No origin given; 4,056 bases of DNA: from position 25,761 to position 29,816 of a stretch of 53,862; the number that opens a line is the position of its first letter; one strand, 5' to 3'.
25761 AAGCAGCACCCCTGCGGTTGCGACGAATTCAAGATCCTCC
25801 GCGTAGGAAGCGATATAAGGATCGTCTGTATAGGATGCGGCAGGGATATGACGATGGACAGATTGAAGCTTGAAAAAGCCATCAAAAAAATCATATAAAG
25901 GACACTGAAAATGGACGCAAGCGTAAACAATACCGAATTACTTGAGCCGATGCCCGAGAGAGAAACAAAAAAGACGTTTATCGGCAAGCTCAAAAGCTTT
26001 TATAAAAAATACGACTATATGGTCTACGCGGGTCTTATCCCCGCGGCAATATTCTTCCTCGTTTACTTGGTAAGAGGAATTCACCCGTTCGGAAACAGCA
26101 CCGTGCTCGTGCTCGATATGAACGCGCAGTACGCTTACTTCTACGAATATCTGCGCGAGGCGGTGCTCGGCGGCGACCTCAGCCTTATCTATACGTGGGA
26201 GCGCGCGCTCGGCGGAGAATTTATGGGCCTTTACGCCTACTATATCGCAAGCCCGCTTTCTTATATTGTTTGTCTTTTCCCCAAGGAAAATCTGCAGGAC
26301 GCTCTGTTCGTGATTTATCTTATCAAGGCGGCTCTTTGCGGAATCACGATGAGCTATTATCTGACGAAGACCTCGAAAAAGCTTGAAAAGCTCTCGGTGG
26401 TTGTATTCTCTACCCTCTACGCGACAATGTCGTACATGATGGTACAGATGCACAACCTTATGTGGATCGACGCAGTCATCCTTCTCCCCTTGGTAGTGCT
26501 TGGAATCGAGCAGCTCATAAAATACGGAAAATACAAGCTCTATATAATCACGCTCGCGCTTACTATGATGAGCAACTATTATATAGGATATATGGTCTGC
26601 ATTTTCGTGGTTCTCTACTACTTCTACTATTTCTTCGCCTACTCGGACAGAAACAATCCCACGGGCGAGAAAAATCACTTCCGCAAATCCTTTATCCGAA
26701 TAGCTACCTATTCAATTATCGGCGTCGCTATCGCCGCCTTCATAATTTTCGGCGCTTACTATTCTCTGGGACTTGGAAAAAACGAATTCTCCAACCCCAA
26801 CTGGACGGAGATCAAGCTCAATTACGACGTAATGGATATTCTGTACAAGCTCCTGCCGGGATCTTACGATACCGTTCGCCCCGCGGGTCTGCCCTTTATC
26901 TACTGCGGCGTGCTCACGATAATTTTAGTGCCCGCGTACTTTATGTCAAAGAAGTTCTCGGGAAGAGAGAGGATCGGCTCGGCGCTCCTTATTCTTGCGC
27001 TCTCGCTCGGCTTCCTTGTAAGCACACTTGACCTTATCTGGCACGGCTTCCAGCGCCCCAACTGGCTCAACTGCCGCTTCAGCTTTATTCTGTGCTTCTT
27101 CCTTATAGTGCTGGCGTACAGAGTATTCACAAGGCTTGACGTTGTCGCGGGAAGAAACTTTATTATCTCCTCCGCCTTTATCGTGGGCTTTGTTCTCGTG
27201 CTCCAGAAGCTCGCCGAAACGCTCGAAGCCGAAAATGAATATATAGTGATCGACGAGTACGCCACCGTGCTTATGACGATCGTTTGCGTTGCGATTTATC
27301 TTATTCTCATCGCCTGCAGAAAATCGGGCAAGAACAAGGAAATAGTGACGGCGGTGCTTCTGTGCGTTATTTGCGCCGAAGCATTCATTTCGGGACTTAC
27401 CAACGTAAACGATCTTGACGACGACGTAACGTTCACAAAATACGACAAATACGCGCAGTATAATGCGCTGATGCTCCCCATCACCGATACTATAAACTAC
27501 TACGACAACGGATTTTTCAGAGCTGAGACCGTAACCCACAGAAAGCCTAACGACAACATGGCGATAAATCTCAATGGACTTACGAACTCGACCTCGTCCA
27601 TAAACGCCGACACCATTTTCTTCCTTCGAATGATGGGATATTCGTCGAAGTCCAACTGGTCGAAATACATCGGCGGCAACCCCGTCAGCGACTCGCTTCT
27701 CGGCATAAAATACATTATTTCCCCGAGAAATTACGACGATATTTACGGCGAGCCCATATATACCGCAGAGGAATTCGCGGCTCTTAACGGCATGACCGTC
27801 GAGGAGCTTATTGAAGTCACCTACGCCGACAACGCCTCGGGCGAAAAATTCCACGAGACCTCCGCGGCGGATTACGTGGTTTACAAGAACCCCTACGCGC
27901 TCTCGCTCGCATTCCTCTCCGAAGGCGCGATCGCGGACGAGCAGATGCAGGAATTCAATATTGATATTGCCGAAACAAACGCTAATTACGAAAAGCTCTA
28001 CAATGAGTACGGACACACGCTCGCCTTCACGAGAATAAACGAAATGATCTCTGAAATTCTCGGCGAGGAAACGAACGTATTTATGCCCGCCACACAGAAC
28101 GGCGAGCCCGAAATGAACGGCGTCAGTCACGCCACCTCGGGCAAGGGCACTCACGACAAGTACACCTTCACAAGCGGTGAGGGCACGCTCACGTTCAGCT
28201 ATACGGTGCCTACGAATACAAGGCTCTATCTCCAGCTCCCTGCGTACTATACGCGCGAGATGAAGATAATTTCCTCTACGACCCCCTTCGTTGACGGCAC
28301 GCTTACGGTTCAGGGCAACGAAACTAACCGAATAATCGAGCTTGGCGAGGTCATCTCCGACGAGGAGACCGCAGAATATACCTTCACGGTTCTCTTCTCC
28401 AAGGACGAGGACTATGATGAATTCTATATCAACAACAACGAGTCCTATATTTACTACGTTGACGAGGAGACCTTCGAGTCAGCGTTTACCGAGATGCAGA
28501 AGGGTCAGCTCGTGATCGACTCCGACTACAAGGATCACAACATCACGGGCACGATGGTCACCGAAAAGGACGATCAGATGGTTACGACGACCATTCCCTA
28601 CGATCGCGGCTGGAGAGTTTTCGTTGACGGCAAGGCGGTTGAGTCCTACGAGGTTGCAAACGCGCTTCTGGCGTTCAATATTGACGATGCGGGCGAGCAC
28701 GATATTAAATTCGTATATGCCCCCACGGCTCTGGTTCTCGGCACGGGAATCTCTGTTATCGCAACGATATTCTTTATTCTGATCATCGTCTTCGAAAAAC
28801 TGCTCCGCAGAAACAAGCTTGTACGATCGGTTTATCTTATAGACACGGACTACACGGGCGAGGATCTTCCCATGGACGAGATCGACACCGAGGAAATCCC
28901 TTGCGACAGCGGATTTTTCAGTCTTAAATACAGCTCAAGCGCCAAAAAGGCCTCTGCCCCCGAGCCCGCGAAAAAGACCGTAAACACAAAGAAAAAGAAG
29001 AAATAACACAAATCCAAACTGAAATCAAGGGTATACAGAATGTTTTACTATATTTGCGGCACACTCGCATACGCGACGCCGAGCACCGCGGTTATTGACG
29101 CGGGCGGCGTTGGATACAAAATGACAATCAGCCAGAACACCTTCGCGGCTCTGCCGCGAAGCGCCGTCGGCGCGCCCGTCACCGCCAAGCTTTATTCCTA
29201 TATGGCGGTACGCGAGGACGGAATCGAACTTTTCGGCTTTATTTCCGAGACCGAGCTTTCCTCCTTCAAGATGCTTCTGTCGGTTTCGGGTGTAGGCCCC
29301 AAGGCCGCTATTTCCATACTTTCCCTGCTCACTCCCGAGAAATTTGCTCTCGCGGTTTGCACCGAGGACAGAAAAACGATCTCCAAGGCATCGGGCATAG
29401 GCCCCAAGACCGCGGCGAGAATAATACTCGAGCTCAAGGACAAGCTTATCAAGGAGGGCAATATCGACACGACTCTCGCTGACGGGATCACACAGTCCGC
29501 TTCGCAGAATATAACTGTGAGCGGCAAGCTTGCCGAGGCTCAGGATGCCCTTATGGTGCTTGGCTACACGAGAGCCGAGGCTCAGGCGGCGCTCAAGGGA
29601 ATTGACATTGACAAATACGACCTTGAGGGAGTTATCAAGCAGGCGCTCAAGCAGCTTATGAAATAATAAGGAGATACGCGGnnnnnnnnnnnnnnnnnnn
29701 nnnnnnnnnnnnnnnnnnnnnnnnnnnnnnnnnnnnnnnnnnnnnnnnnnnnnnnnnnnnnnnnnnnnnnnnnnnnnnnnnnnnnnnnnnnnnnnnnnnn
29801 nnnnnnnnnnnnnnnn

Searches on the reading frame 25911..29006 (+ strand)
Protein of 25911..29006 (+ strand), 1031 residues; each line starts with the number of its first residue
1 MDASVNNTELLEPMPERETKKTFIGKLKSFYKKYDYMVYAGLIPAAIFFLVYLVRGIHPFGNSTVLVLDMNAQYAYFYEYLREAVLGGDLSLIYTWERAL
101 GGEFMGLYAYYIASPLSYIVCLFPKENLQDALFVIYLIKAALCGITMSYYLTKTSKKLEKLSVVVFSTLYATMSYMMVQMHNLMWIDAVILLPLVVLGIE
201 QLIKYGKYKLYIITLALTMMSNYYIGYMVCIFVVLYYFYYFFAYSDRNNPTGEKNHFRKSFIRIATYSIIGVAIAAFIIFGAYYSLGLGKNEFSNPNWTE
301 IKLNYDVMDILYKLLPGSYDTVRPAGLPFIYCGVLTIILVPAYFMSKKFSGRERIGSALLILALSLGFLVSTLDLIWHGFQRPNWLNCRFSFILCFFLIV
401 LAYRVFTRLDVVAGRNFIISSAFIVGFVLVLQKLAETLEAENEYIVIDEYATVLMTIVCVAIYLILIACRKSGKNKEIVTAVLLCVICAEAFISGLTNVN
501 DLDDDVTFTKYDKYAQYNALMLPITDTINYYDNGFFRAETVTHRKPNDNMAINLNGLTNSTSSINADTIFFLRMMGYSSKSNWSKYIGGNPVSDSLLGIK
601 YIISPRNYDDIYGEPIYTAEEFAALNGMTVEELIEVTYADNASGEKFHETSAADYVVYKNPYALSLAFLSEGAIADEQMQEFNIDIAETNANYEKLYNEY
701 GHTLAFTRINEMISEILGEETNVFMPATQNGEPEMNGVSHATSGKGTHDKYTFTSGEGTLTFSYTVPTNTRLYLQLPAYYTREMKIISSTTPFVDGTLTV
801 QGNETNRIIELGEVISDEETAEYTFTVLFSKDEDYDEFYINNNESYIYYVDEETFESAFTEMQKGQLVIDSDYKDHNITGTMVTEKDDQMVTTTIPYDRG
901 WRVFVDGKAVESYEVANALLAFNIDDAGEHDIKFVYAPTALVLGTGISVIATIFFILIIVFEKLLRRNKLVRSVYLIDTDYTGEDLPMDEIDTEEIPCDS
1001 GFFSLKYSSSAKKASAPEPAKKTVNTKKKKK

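Call 31: search_protein_families(library=pfam, proteins=[window:25911-29006:+], max_evalue=0.001)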
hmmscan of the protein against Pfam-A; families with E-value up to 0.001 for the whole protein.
window:25911-29006:+ (1031 aa): 1 family
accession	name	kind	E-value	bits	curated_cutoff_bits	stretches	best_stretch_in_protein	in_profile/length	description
PF09586.16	YfhO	-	1.9e-174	582.7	28.5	1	42-948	3-835/835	Bacterial membrane protein YfhO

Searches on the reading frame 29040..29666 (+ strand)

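Call 31: search_protein_families(library=pfam, proteins=[window:29040-29666:+], max_evalue=0.001)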
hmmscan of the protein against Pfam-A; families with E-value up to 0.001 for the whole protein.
window:29040-29666:+ (208 aa): 4 families
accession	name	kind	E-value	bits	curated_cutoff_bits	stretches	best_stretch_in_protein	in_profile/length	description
PF01330.27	RuvA_N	-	5.6e-19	68.4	23.6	1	1-66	1-61/61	RuvA N terminal domain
PF14520.12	HHH_5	-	2.8e-16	60.1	27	1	76-134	1-57/57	Helix-hairpin-helix domain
PF07499.19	RuvA_C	-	2.2e-10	41.3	24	1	164-207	3-47/47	RuvA, C-terminal domain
PF00633.29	HHH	-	5.7e-09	35.8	24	0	75-95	9-29/30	Helix-hairpin-helix motif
